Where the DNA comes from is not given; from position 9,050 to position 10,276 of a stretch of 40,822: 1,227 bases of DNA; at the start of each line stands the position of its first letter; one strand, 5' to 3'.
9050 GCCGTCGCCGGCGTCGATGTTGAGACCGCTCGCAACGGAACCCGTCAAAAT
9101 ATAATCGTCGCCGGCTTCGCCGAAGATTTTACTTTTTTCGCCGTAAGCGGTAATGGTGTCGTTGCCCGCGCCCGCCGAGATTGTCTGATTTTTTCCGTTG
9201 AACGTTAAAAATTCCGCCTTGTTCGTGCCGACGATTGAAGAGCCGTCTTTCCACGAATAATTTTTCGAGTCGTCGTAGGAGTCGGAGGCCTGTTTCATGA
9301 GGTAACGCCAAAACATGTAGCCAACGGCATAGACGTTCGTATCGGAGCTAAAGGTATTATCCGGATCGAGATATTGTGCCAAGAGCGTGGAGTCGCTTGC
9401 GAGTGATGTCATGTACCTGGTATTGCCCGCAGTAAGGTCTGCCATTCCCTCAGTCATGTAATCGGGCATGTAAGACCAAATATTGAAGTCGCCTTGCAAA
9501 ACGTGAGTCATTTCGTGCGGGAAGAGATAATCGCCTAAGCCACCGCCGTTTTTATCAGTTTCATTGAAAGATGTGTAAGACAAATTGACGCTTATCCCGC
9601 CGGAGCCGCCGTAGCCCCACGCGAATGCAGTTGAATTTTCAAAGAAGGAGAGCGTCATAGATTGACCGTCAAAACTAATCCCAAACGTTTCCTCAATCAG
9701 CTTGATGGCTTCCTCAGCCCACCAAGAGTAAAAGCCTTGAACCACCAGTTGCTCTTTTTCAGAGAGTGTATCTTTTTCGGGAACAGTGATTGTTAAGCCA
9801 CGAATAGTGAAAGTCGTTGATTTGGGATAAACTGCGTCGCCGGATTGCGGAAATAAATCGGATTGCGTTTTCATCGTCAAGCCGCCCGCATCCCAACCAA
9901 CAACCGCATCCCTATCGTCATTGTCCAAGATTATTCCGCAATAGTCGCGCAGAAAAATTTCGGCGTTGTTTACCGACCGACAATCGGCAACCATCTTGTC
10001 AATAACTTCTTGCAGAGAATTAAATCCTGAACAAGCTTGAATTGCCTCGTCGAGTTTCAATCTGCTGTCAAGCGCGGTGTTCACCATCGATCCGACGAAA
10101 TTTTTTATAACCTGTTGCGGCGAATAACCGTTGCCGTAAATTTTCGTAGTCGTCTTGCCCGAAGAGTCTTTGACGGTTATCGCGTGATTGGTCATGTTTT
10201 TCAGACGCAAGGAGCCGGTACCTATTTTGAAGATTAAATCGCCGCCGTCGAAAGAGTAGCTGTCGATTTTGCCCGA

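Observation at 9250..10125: The same protease-like domain embedded in the middle of an 1820-aa beta-roll protein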

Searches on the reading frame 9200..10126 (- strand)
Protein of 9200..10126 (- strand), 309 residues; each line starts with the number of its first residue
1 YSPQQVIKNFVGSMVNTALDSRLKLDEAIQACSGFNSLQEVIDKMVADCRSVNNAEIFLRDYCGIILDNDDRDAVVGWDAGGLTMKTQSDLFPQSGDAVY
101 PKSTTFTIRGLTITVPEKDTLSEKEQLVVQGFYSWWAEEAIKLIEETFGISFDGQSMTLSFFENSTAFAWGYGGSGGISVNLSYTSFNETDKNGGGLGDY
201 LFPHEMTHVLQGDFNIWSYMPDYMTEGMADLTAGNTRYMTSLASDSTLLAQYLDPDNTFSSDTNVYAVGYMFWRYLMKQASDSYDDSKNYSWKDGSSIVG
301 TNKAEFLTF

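Call 8: search_solved_structures(query=window:9200-10126:-, max_evalue=10, show_alignments=2)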
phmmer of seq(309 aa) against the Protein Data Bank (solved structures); distinct sequences matched with E-value up to 10: 4.
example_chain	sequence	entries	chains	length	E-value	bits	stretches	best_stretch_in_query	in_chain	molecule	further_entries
7w5z_BP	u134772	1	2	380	0.059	15.9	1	154-195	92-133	Chromosome condensation regulator RCC1 repeat protein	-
8b6h_Dl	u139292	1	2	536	0.063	15.8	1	154-188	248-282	COXBP,Chromosome condensation regulator RCC1 repeat protein,Chromosome condensation regula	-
8bqs_Dl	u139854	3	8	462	0.073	15.6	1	154-195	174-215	Chromosome condensation regulator RCC1 repeat protein,Chromosome condensation regulator RC | Chromosome condensation regulator RCC1 repeat protein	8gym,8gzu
4ecf_A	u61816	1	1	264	0.13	14.8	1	182-259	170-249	ABC-type phosphate transport system, periplasmic component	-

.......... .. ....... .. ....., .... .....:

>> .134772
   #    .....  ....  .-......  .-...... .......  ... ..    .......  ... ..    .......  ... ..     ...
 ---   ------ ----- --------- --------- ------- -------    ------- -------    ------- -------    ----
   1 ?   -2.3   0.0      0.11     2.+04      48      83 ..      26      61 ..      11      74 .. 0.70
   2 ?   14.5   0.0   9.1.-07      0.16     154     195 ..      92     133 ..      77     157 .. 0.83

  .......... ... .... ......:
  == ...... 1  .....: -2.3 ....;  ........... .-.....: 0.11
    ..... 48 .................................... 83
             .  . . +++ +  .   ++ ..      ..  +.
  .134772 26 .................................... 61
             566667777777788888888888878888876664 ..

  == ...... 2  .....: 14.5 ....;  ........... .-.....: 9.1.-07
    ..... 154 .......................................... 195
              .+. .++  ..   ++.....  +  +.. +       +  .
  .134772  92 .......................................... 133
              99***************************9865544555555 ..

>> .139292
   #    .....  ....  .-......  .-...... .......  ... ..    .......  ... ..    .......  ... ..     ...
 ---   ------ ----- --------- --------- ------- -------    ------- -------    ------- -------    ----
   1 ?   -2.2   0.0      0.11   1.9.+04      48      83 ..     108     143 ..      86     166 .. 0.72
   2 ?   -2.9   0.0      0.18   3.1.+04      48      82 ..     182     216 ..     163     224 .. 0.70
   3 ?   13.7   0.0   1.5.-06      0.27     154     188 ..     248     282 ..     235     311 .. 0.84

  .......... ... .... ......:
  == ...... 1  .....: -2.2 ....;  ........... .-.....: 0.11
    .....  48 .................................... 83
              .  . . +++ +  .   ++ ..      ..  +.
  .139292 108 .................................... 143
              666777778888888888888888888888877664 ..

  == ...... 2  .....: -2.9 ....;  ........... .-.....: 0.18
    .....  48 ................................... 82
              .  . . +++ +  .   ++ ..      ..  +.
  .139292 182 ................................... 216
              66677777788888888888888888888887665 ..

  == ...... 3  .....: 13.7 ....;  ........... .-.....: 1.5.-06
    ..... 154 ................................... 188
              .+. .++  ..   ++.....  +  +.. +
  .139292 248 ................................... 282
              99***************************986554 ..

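Call 9: search_protein_families(library=pfam, proteins=[window:9200-10126:-], max_evalue=10)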
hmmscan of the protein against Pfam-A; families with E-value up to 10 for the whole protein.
seq(309 aa): 1 family
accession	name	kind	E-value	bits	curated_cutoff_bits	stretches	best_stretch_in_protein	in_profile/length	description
PF01752.23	Peptidase_M9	-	0.00098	18.9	26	1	202-283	162-255/289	Collagenase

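Call 10: find_homologous_proteins(query=window:9200-10126:-, max_evalue=0.001)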
Query seq(309 aa) (309 aa): 11 proteins with E <= 0.001 among 503 candidates.
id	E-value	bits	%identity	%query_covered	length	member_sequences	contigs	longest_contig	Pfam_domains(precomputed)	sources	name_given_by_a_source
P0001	1.3e-69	253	48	93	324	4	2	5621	-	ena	-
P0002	2.7e-63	232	61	57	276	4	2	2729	-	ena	-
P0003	4.9e-62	228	64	52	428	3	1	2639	-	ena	-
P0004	1.5e-53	200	65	48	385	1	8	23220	-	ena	-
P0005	5.5e-50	188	67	46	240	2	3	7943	-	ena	-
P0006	5.1e-49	185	44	73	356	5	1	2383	-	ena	-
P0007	1.4e-44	171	49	53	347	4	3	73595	-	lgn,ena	-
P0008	8.1e-34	135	36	75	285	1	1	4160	-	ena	-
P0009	2.6e-32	130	40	59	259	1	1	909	-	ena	-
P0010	8.6e-20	89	50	35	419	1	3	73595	PF00353.26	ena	-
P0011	3.9e-15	74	55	28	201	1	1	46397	PF00353.26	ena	-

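Call 18: find_related_loci(query=window:9251-10126:-, collection=genome_contigs, flank=8000)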
Query seq(292 aa) (292 aa) in genome_contigs; peptide patterns used: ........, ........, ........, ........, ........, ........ (x = any residue, [..] = any of these).
109 stretches matched a pattern; 8 encode a relative of the query (tblastn E <= 1e-3); 8 distinct loci.
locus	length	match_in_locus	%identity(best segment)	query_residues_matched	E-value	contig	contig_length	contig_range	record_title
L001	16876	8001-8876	83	1-292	2e-172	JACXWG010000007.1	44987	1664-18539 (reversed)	MAG: Quinella sp. 1Q5 NODE_38_length_44987_cov_10.2302_ID_5055271, whole genome shotgun sequence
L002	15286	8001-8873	61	1-292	2e-120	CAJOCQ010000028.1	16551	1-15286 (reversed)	uncultured Selenomonadaceae bacterium isolate Sheep_1_mag_18 genome assembly, contig: scaffold_2018, whole genome shotgu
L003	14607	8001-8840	61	1-281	9e-115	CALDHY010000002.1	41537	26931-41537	MAG TPA_asm: uncultured Selenomonadales bacterium isolate ERR1278074_bin.57_CONCOCT_v1.1_MAG genome assembly, contig: ER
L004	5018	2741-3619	59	1-292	8e-113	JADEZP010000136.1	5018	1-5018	MAG: Quinella sp. 1Q7 NODE_4151_length_5018_cov_7.57125_ID_5063513, whole genome shotgun sequence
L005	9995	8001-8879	58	3-292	4e-111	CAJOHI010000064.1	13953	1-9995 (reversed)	uncultured Selenomonadaceae bacterium isolate Red_deer_4_mag_158 genome assembly, contig: scaffold_9509, whole genome sh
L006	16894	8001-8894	58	1-292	2e-104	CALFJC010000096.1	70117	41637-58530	MAG TPA_asm: uncultured Selenomonadales bacterium isolate ERR1278105_bin.146_CONCOCT_v1.1_MAG genome assembly, contig: E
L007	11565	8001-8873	62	1-292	3e-124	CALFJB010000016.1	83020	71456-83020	MAG TPA_asm: uncultured Selenomonadales bacterium isolate ERR1278105_bin.186_CONCOCT_v1.1_MAG genome assembly, contig: E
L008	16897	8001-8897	42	1-292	3e-68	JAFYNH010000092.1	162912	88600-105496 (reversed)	MAG: Selenomonadaceae bacterium isolate RGIG7246 Water_buffalos_Cecum-3__c893979, whole genome shotgun sequence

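Call 21: predict_structure(alignment_id=A2)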
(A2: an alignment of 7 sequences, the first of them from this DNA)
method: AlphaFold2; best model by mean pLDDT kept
length: 292 residues; sequences in the alignment: 7
mean_pLDDT: 76.5   pTM: 0.80
mean pLDDT of the five models: 76.5, 75.0, 74.4, 74.3, 72.3
residues with pLDDT >= 90: 50; 70-90: 157; 50-70: 62; < 50: 23
segments of 3 or more residues with pLDDT < 50: 69-74, 76-82, 287-292
pLDDT, mean of each block of 10 residues (from residue 1): 79 83 88 91 96 90 71 46 55 67 90 91 85 81 81 84 73 67 63 53 74 68 84 76 90 78 78 89 55 29
secondary structure, 60 per line:
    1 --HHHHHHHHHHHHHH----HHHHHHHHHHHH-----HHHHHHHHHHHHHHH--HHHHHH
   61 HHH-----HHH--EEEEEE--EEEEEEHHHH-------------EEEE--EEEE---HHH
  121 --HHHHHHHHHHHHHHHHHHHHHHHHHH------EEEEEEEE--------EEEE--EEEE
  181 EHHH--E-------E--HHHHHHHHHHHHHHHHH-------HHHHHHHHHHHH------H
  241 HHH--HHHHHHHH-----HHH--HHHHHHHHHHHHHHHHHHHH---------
elements in order: H3-16 H21-32 H38-52 H55-63 E74-79 E82-87 H88-91 E105-108 E111-114 H123-148 E155-162 E171-174 E177-181 H198-214 H222-233 H240-243 H246-253 H264-283

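Call 22: search_protein_representatives(alignment_id=A2)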
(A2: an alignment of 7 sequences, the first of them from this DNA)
Query: 7 sequences, 295 profile positions. Proteins with E-value up to 0.001 (for the whole library): 1176; up to 1e-10: 905; up to 1e-30: 623. The best 150 are listed.
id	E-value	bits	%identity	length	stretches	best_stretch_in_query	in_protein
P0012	8.6e-148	507.9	-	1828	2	3-291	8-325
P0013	1.7e-129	447.9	-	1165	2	3-293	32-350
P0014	2.2e-114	398.3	-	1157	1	2-294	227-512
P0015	1.9e-113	395.2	-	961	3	3-294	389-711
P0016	3.8e-111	387.6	-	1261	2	26-290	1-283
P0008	4.2e-111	387.5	-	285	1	1-252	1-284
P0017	5.0e-105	367.6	-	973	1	4-294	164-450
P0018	5.6e-102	357.6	-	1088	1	1-291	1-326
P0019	1.8e-101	355.9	-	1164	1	2-295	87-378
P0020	2.5e-99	348.8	-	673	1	1-293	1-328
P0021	1.5e-98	346.3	-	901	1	2-295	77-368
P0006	2.2e-97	342.5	-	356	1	2-239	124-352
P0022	7.8e-95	334.1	-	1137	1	1-292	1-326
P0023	1.3e-94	333.4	-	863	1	1-290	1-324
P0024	1.3e-94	333.4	-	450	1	1-291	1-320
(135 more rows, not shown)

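Call 25: fold_search(model_id=the predicted structure, library=pdb)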
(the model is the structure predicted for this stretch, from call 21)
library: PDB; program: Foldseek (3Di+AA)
matches with E <= 10: 43; with E <= 0.001: 0
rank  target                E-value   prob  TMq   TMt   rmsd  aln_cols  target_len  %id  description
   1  7bb8_A                4.2e-02  0.94  0.34  0.29   7.3       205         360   11  Crystal structure of Lugdulysin, a Staphylococcus lugdunensis M30 zinc metallopeptidase (released 2022-07-13)
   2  7bb9                  7.7e-02  0.87  0.34  0.27   6.8       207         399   12  Crystal structure of Lugdulysin E242Q Y315F mutant (released 2022-07-13)
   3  5dll                  2.6e-01  0.54  0.27  0.11   7.2       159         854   16  Aminopeptidase N (pepN) from Francisella tularensis subsp. tularensis SCHU S4 (released 2015-09-16)
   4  3qnf_B                2.8e-01  0.75  0.29  0.12   4.7       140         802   11  Crystal structure of the open state of human endoplasmic reticulum aminopeptidase 1 ERAP1 (released 2011-02-23)
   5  4pj6_B                3.4e-01  0.66  0.28  0.11   5.4       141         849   14  Crystal Structure of Human Insulin Regulated Aminopeptidase with Lysine in Active Site (released 2014-12-03)
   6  5zi5_A                4.9e-01  0.66  0.29  0.11   4.3       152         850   14  Crystal structure of Legionella pneumophila aminopeptidase A (released 2018-09-19)
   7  4xmz                  7.2e-01  0.41  0.28  0.11   6.8       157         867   15  Crystal Structure of Met260Ala mutant of E. coli Aminopeptidase N in complex with 2,4-diaminobutyric acid (released 2016-01-27)
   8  4xo4                  7.6e-01  0.28  0.27  0.11   7.6       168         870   14  Crystal Structure of E. coli Aminopeptidase N in complex with L-Methionine (released 2016-01-27)
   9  5ev7                  8.5e-01  0.21  0.25  0.16   9.7       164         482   16  The crystal structure of a functionally unknown conserved protein mutant from Bacillus anthracis str. Ames (released 2015-12-09)
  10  5yo1                  9.9e-01  0.30  0.28  0.11   6.8       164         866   15  Structure of ePepN E298A mutant in complex with Puromycin (released 2018-11-07)
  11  2hpo                  9.9e-01  0.25  0.27  0.11   6.6       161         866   14  Structure of Aminopeptidase N from E. coli Suggests a Compartmentalized, Gated Active Site (released 2006-08-15)
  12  4p8q_B                1.2e+00  0.20  0.29  0.12  10.9       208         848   13  Crystal Structure of Human Insulin Regulated Aminopeptidase with Alanine in Active Site (released 2014-12-03)
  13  5mfr                  1.3e+00  0.25  0.28  0.11   6.8       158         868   14  The crystal structure of E. coli Aminopeptidase N in complex with 7-amino-5,7,8,9-tetrahydrobenzocyclohepten-6-one (released 2017-04-19)
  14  5c97_A                1.3e+00  0.15  0.28  0.12  10.1       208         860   14  Insulin regulated aminopeptidase (released 2015-08-26)
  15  8t6h                  1.8e+00  0.28  0.29  0.11   5.2       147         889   14  X-ray crystal structure of PfA-M1(E319A) (released 2024-06-26)
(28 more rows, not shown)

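Call 26: find_homologous_proteins(query=A2, max_evalue=0.001)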
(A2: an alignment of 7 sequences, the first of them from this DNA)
Query A2 (7 sequences) (292 aa, profile of the alignment): 120 proteins with E <= 0.001 among 6337 candidates.
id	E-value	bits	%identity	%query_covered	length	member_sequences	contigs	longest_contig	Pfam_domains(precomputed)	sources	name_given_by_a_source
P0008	1.3e-110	388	36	80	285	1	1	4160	-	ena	-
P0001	6.5e-108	379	47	92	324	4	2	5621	-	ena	-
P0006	6.9e-97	343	44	77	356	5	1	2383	-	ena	-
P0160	2.4e-96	341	42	100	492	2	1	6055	PF00353.26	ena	-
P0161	1.1e-93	332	39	99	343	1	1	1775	-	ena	-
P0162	2.0e-90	321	41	98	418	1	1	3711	-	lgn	-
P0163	1.3e-89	319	40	98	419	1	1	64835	-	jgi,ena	-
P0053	4.3e-86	307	37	97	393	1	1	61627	-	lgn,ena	-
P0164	1.9e-83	298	41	80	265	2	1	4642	-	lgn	-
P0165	5.8e-83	297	34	95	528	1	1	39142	-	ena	-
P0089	2.3e-81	292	37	98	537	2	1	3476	-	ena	-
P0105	1.1e-79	286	31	97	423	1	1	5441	-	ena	-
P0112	5.1e-79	284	43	100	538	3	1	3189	-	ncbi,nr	ncbi:MAG: hypothetical protein IJU71_11445, partial [Selenomonadaceae bacterium]|nr:hypothetical pro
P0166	2.2e-78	282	34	95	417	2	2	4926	PF00353.26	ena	-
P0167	2.5e-78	282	34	87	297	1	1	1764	-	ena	-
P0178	8.7e-75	270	34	96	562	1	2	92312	-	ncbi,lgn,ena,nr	ncbi:MAG: hypothetical protein IJ728_09330 [Selenomonadaceae bacterium]|nr:hypothetical protein [Sel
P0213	1.7e-47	180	26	59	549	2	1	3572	PF00700.28,PF00669.26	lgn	-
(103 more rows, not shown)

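Call 55: find_encoding_contigs(protein=P0178, flank=10000, max_places=2)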
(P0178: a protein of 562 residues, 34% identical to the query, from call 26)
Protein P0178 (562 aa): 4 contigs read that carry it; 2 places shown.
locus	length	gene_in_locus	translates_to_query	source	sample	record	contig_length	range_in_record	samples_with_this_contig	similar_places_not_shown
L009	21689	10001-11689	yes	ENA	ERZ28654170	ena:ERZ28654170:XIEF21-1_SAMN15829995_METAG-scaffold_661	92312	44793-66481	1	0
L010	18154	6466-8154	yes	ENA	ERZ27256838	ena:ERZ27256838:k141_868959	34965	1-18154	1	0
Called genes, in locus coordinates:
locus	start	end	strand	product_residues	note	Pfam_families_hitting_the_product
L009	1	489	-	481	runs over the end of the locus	PF00395:SLH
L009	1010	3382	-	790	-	PF00353:HemolysinCabind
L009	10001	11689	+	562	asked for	-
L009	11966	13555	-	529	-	PF13552:DUF4127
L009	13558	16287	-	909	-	-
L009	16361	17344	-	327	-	PF13651:EcoRI_methylase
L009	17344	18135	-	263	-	PF01113:DapB_N, PF05173:DapB_C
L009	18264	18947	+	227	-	-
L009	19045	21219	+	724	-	PF01642:MM_CoA_mutase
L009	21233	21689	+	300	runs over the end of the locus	PF03096:Ndr (faint), PF02129:Peptidase_S15 (faint), PF00561:Abhydrolase_1, PF12146:Hydrolase_4 (faint), PF12697:Abhydrolase_6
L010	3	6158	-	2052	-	?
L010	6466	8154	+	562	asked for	-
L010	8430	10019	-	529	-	PF13552:DUF4127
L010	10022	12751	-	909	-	-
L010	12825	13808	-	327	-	PF13651:EcoRI_methylase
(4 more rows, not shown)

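Call 56: find_encoding_contigs(protein=P0213, flank=10000, max_places=2)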
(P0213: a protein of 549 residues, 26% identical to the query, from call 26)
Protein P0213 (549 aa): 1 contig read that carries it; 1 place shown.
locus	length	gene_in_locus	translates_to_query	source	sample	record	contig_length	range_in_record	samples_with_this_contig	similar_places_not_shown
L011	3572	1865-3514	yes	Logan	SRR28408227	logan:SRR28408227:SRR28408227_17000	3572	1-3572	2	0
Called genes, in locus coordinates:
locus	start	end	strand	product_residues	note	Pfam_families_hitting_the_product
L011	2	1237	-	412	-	?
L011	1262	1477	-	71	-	PF00669:Flagellin_N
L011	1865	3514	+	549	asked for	PF00669:Flagellin_N, PF00700:Flagellin_C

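Call 58: search_protein_families(library=ncbifam, proteins=[P0213], max_evalue=0.01)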
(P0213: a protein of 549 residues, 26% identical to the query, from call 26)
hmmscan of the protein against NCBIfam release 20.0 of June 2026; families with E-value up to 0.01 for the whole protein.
P0213 (549 aa): 29 families (the best 25 are shown)
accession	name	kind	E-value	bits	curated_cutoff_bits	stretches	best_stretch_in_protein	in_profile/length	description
NF033876.2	flagella_HExxH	equivalog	3.3e-87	293.4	205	1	77-480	1-384/384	flagellinolysin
NF009446.0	PRK12804.1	subfamily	4.8e-52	177.3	352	2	400-548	136-300/301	flagellin Hag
NF009448.0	PRK12806.1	equivalog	1.7e-40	139.2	531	2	1-147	36-187/475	flagellin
NF006466.0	PRK08869.1-1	subfamily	2.5e-40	139.2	426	2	1-106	36-142/377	flagellin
NF009444.0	PRK12802.1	equivalog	6.9e-39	134.1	332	2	2-107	37-143/282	flagellin domain-containing protein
NF009449.0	PRK12807.1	subfamily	2e-37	129.4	347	2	423-549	162-287/287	flagellin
NF006468.0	PRK08869.1-3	subfamily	3.8e-36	125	436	2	2-105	37-141/378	polar flagellin E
NF006467.0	PRK08869.1-2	subfamily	1.3e-34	119.9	443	2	406-549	255-400/400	flagellin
NF038071.1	lat_flg_LafA_2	exception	2.6e-33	115.6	365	2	411-548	144-283/284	lateral flagellin LafA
NF006469.0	PRK08869.1-4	equivalog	1.1e-32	113.9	627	2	2-106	37-142/377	flagellin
NF005294.0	PRK06819.1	subfamily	1.1e-31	110.7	387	2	2-210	37-238/376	FliC/FljB family flagellin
NF009450.0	PRK12808.1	equivalog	4.6e-30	105.6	476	2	2-115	35-149/476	flagellin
NF006470.0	PRK08869.1-5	equivalog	1.5e-29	103.4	423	2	2-109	36-144/388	flagellin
NF010115.0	PRK13588.1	subfamily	3.7e-28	98.8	503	2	2-129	37-161/514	flagellin B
NF009234.0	PRK12584.1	equivalog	5.7e-28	98.3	752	2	1-129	36-161/510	flagellin A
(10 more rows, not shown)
